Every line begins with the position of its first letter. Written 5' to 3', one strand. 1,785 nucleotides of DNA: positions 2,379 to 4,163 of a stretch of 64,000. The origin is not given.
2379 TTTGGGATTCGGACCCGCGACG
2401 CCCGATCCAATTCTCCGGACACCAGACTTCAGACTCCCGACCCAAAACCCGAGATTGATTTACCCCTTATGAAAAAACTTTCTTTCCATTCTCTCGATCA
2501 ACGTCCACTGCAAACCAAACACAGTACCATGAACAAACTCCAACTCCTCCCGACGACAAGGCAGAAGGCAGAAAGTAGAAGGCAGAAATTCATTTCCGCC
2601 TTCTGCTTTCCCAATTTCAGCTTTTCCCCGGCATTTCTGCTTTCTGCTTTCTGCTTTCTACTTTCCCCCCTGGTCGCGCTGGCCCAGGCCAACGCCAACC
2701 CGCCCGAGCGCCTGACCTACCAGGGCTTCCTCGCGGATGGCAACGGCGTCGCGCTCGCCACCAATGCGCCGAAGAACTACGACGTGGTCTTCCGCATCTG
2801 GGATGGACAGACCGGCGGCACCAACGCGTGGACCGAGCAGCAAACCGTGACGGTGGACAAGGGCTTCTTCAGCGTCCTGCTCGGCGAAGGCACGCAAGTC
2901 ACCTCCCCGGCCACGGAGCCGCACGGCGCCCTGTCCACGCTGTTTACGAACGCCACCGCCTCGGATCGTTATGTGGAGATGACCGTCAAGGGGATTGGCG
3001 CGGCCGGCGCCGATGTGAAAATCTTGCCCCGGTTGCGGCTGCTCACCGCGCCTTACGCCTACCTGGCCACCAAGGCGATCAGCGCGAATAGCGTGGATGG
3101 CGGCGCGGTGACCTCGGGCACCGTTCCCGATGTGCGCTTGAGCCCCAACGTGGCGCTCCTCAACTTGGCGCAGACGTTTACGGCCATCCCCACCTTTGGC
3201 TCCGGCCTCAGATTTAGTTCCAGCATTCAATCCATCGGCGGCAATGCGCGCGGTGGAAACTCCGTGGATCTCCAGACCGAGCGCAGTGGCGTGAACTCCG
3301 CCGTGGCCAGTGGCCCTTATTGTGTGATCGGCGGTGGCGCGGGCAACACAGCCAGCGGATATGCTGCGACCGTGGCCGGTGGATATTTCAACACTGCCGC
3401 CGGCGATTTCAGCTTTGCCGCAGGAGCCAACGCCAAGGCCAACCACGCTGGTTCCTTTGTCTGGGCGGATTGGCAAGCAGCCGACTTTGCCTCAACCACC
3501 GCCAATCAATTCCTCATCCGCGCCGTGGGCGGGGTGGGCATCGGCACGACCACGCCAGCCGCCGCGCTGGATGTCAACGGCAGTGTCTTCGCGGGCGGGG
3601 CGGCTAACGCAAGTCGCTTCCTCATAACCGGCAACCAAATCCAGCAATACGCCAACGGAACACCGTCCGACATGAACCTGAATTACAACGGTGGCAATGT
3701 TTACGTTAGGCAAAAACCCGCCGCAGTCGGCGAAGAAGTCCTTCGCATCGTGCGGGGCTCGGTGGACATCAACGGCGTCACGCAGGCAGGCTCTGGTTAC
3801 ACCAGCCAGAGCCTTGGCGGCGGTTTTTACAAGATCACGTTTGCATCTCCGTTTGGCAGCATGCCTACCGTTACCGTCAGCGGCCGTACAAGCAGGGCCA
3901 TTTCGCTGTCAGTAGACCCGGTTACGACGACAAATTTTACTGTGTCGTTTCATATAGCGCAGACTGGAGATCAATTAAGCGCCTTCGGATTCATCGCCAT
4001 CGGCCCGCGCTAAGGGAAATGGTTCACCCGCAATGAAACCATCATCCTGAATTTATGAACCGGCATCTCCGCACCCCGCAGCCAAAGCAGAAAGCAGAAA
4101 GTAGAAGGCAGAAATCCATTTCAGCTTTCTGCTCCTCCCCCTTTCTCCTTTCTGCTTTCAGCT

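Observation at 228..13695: Five-gene co-directional cluster of secreted or anchored proteins of unknown function around the giant gene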

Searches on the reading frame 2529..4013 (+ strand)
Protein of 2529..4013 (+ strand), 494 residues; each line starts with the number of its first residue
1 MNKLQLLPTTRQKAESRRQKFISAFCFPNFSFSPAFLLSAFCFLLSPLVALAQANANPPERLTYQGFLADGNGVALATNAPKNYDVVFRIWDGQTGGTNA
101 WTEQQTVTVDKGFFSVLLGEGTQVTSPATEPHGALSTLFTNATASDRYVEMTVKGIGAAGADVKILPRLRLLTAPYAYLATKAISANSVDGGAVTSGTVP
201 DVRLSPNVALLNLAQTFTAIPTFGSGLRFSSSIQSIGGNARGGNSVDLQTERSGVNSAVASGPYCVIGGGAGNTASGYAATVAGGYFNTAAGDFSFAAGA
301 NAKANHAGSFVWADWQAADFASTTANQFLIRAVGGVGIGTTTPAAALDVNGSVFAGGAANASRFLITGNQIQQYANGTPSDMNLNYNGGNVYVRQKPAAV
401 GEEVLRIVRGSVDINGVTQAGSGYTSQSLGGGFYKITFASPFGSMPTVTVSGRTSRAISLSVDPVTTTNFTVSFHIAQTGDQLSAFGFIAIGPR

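Call 8: search_protein_families(library=pfam, proteins=[window:2529-4013:+], max_evalue=0.1)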
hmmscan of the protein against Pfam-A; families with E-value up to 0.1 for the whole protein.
window:2529-4013:+ (494 aa): 1 family
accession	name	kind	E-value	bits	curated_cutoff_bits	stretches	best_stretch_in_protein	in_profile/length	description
PF09458.16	H_lectin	-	0.024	15.2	24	0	435-475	3-50/67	H-type lectin domain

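Call 9: search_protein_families(library=ncbifam, proteins=[window:2529-4013:+], max_evalue=0.1)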
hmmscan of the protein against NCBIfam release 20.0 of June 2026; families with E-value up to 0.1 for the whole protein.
window:2529-4013:+ (494 aa): 1 family
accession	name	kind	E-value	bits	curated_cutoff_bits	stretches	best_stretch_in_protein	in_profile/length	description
NF053851.1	Bdello_MAT_N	subfamily_domain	8.2e-08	32.2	60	1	50-145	5-97/162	mosaic adhesive trimer family chimeric fiber protein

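Call 11: search_protein_families(library=phrogs, proteins=[window:2529-4013:+], max_evalue=0.1)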
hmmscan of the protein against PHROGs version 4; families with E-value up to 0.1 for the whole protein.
window:2529-4013:+ (494 aa): 3 families
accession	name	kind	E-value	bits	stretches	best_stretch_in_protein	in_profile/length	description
phrog_13535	-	unknown function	0.013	16.4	0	332-353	14-35/147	-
phrog_28668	-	unknown function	0.029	15.3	1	318-370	10-69/153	-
phrog_9563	-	unknown function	0.039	15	0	332-353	14-35/85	-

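Call 12: search_protein_families(library=padloc, proteins=[window:2529-4013:+], max_evalue=0.1)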
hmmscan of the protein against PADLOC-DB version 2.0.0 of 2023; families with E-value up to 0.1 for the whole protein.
window:2529-4013:+ (494 aa): 0 families

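Call 49: search_protein_families(library=pfam, alignment_id=A3, max_evalue=0.001)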
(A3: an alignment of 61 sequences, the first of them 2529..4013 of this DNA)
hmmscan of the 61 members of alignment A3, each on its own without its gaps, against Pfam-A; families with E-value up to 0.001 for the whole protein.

A. member 1, window:2529-4013:+ (494 aa): 0 families

B. families by the number of members that match (of 61 scanned): 4 families
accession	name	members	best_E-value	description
PF13884.11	Peptidase_S74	28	3.5e-16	Chaperone of endosialidase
PF07484.17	Collar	18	6.4e-08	Phage Tail Collar Domain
PF21939.1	Gp10_C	4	1.2e-07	Baseplate structural protein Gp10, C-terminal domain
PF09458.16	H_lectin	1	0.00038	H-type lectin domain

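Call 94: search_protein_families(library=ncbifam, alignment_id=A3, max_evalue=0.001)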
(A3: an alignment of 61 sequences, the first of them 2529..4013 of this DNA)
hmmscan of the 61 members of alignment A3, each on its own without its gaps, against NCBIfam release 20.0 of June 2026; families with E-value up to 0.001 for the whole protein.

A. member 1, window:2529-4013:+ (494 aa): 1 family
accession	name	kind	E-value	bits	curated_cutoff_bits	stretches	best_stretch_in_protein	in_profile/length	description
NF053851.1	Bdello_MAT_N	subfamily_domain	8.2e-08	32.2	60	1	50-145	5-97/162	mosaic adhesive trimer family chimeric fiber protein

B. families by the number of members that match (of 61 scanned): 1 family
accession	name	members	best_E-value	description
NF053851.1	Bdello_MAT_N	60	1.1e-11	mosaic adhesive trimer family chimeric fiber protein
